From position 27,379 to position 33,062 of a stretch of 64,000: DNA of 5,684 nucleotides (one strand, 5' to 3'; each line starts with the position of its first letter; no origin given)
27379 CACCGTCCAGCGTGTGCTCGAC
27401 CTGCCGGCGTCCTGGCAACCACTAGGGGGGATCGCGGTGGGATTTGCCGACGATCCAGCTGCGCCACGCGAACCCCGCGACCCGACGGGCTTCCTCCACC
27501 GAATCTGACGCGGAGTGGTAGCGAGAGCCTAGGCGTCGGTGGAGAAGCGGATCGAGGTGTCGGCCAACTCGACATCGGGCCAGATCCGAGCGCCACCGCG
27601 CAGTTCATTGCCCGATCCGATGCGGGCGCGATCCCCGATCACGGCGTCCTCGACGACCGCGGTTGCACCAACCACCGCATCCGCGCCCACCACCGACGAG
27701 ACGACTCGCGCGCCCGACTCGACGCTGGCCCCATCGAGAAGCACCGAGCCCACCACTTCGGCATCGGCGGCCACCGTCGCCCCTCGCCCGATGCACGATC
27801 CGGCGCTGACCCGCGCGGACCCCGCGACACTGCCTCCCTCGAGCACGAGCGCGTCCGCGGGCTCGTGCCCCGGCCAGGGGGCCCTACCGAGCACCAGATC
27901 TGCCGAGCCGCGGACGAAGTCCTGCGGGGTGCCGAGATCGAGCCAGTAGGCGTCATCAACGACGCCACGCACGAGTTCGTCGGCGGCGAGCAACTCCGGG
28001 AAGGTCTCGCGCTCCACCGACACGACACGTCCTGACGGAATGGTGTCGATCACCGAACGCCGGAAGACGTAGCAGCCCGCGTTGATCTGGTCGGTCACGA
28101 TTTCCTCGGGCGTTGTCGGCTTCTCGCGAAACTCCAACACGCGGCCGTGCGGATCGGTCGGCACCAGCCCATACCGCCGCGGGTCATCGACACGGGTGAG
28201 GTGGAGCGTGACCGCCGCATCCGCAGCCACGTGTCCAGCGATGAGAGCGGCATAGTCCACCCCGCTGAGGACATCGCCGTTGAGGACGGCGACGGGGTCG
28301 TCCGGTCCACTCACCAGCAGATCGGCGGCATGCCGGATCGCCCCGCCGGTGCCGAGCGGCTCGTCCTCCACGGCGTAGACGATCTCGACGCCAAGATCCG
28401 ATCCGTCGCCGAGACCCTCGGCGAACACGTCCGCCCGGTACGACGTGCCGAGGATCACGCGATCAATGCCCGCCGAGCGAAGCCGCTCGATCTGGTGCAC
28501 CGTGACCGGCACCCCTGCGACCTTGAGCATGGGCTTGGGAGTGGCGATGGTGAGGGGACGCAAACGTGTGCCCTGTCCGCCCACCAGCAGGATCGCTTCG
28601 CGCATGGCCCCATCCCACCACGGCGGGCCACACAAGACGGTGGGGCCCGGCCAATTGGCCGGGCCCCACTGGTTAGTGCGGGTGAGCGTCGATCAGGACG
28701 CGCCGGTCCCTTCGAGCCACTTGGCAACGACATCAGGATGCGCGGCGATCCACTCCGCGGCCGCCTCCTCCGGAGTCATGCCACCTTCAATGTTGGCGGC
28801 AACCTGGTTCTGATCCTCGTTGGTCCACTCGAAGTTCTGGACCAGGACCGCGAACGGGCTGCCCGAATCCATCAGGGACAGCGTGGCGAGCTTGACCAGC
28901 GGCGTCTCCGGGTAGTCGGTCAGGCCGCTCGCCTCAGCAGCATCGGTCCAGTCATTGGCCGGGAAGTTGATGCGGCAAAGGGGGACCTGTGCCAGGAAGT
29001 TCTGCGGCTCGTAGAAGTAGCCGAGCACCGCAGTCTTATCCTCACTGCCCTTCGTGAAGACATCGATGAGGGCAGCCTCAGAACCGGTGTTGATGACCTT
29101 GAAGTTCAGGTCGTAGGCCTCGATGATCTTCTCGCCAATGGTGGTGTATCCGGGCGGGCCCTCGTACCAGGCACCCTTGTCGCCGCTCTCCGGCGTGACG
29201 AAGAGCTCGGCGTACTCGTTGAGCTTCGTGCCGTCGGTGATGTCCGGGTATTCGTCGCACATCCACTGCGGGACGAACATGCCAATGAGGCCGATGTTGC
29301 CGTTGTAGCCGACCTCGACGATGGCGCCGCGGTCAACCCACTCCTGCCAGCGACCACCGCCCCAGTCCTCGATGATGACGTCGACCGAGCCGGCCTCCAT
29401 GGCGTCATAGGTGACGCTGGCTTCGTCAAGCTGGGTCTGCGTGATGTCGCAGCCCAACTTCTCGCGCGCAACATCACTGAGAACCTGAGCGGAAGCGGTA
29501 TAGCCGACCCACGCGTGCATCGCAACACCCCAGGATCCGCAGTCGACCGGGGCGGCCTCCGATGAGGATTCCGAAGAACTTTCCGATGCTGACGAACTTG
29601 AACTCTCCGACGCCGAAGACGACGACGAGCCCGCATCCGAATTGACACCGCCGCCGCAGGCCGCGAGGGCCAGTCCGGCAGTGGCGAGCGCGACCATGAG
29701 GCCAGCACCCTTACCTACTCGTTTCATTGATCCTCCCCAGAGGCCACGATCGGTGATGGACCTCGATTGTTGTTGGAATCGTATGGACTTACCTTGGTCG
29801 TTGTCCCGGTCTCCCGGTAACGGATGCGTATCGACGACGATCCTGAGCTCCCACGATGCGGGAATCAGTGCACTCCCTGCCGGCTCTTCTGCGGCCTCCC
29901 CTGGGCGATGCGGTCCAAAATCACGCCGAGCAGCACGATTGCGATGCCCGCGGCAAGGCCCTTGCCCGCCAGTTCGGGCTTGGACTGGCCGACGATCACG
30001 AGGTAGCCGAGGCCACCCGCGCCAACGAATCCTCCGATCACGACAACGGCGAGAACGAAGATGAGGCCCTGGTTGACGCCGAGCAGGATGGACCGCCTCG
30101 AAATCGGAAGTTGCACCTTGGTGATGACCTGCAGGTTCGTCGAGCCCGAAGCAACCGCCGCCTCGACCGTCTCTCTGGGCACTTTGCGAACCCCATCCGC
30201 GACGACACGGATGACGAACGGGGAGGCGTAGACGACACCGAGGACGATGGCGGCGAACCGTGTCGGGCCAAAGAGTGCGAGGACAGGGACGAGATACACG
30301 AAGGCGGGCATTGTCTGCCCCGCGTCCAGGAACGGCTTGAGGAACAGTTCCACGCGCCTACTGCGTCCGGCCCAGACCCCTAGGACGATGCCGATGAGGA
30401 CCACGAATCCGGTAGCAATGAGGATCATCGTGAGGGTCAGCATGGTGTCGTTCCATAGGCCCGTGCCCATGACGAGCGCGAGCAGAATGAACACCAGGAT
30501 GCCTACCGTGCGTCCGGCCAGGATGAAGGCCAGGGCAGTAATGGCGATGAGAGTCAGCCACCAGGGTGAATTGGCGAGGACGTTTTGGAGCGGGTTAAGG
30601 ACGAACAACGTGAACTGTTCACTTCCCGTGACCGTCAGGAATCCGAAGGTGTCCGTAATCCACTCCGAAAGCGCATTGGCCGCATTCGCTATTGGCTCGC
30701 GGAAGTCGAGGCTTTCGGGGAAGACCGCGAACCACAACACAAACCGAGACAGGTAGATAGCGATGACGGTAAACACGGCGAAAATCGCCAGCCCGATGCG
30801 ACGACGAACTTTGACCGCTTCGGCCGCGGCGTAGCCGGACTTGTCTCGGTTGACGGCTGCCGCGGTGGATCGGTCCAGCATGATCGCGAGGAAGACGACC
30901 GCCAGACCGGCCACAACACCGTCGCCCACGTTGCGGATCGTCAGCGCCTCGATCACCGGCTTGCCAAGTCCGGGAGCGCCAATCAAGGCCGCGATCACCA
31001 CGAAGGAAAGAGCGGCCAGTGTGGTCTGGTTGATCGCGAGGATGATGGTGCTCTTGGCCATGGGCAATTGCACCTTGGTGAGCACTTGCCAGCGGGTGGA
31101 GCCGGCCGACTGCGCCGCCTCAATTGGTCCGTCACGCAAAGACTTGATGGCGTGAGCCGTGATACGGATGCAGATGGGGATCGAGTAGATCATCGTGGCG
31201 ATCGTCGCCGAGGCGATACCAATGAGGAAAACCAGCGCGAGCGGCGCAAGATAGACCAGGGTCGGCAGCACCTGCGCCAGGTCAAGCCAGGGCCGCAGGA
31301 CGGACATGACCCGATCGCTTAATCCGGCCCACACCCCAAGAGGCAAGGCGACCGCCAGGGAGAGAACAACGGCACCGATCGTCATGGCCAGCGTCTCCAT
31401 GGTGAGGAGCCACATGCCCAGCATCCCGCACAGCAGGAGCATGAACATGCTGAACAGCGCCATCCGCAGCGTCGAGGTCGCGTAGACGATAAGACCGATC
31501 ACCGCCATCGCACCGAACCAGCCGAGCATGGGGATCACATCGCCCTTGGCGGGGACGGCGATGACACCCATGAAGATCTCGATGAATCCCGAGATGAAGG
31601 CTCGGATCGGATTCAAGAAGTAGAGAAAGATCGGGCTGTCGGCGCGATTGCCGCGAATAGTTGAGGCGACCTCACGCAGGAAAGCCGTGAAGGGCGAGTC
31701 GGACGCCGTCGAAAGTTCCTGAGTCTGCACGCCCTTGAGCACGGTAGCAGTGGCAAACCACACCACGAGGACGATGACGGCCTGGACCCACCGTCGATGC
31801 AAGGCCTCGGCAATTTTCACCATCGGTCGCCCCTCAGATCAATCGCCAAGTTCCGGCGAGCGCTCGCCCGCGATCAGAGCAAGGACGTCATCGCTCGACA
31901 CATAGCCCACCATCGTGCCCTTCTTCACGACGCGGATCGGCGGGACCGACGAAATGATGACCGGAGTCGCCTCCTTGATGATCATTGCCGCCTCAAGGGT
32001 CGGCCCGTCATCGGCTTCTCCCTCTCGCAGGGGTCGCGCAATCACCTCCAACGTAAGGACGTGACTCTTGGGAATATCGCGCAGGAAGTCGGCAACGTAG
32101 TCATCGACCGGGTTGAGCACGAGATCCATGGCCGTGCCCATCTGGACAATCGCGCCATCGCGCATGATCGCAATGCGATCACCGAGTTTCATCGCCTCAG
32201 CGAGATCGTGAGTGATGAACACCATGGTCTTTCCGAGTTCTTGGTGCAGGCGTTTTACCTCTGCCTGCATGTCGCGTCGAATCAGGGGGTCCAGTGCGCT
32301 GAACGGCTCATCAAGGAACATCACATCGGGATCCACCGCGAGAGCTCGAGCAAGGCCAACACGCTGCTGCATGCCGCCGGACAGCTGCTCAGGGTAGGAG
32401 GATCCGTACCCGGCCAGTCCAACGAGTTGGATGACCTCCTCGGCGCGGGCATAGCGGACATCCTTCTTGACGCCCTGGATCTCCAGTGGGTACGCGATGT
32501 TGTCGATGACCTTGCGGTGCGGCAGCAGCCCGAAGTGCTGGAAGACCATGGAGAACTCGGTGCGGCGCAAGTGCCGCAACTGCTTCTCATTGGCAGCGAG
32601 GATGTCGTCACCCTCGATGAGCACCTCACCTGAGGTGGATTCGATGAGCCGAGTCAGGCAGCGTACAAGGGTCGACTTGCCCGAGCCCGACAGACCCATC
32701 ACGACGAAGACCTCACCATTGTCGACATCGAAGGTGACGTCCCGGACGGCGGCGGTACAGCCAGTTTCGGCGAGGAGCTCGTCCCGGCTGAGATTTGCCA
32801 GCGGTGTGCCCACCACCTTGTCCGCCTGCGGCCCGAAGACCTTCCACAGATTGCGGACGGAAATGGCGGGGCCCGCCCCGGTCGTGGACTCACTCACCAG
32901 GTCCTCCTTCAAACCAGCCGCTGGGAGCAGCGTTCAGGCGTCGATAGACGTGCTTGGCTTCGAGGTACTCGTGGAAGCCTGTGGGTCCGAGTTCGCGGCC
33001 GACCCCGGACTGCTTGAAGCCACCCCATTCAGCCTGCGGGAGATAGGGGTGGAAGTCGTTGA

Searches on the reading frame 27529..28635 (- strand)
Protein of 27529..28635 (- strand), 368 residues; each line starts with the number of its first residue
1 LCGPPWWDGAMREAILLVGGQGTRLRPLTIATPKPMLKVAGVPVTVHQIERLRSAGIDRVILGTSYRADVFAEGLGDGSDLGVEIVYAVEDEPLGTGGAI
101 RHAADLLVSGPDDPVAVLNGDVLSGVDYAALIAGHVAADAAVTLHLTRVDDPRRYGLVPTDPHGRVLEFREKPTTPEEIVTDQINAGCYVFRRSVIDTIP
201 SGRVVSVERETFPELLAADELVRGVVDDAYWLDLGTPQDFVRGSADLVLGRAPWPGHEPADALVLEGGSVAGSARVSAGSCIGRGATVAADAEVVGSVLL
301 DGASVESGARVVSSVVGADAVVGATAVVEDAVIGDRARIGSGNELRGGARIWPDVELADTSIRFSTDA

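Call 37: search_protein_families(library=pfam, proteins=[window:27529-28635:-], max_evalue=0.00001)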
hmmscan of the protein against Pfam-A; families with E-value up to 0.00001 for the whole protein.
window:27529-28635:- (368 aa): 4 families
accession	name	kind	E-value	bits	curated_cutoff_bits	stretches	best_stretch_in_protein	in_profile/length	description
PF00483.29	NTP_transferase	-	1.2e-49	169.6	21.2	1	14-246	2-241/245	Nucleotidyl transferase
PF25084.1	LbH_EIF2B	-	4.9e-11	43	54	1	269-342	29-102/105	EIF2B subunit epsilon LbH domain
PF12804.13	NTP_transf_3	-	3.7e-10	40.6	27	1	14-142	1-120/160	MobA-like NTP transferase domain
PF00132.30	Hexapep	-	1.4e-06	28.2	27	0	314-347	2-36/36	Bacterial transferase hexapeptide (six repeats)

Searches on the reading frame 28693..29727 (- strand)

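Call 37: search_protein_families(library=pfam, proteins=[window:28693-29727:-], max_evalue=0.00001)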
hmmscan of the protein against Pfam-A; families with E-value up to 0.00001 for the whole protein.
window:28693-29727:- (344 aa): 1 family
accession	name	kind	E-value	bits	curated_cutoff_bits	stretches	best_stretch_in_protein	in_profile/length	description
PF04069.17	OpuAC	-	1.9e-29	103.5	21.2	1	68-328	5-256/257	Substrate binding domain of ABC-type glycine betaine transport system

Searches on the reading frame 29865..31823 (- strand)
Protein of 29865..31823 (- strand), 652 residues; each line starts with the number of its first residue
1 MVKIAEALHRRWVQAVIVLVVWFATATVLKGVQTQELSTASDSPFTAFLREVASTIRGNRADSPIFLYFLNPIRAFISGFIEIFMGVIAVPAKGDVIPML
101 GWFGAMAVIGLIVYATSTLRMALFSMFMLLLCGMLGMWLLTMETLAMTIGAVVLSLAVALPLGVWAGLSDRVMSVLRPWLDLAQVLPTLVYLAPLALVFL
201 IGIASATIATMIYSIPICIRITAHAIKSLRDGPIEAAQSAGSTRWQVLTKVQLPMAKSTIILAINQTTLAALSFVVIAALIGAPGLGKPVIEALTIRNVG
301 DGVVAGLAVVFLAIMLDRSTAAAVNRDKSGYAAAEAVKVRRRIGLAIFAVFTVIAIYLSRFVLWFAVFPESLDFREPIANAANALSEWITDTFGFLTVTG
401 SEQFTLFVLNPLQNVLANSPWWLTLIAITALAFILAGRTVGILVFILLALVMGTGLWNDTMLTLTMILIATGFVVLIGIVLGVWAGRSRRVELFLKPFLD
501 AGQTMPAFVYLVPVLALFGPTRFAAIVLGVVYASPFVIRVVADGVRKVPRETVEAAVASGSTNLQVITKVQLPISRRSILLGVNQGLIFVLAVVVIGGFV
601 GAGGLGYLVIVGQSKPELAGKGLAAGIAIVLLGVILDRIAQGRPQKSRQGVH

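Call 7: search_protein_families(library=pfam, proteins=[window:29865-31823:-], max_evalue=0.01)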
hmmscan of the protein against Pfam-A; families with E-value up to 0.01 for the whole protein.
window:29865-31823:- (652 aa): 1 family
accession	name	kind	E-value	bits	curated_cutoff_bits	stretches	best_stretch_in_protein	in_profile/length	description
PF00528.27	BPD_transp_1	-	5.9e-40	137.4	26.4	2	478-640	1-175/184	Binding-protein-dependent transport system inner membrane component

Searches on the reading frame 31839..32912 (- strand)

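Call 7: search_protein_families(library=pfam, proteins=[window:31839-32912:-], max_evalue=0.01)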
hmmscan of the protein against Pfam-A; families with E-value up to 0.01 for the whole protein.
window:31839-32912:- (357 aa): 7 families
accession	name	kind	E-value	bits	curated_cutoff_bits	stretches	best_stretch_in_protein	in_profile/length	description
PF00005.33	ABC_tran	-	2.8e-32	112.6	25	1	57-204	2-136/137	ABC transporter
PF13304.12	AAA_21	-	1.4e-06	29.1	27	1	174-237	235-300/304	AAA domain, putative AbiEii toxin, Type IV TA system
PF13191.12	AAA_16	-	0.00013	22.9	32.6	1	66-102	24-61/167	AAA ATPase domain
PF13555.12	AAA_29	-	0.00074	19.7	27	1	59-89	15-45/61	P-loop containing region of AAA domain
PF13671.12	AAA_33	-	0.0025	18.6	27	1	68-106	1-35/143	AAA domain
PF13401.12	AAA_22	-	0.0056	17.4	27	0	67-101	6-33/130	AAA domain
PF03193.22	RsgA_GTPase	-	0.0062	16.8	30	0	60-92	101-132/174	RsgA GTPase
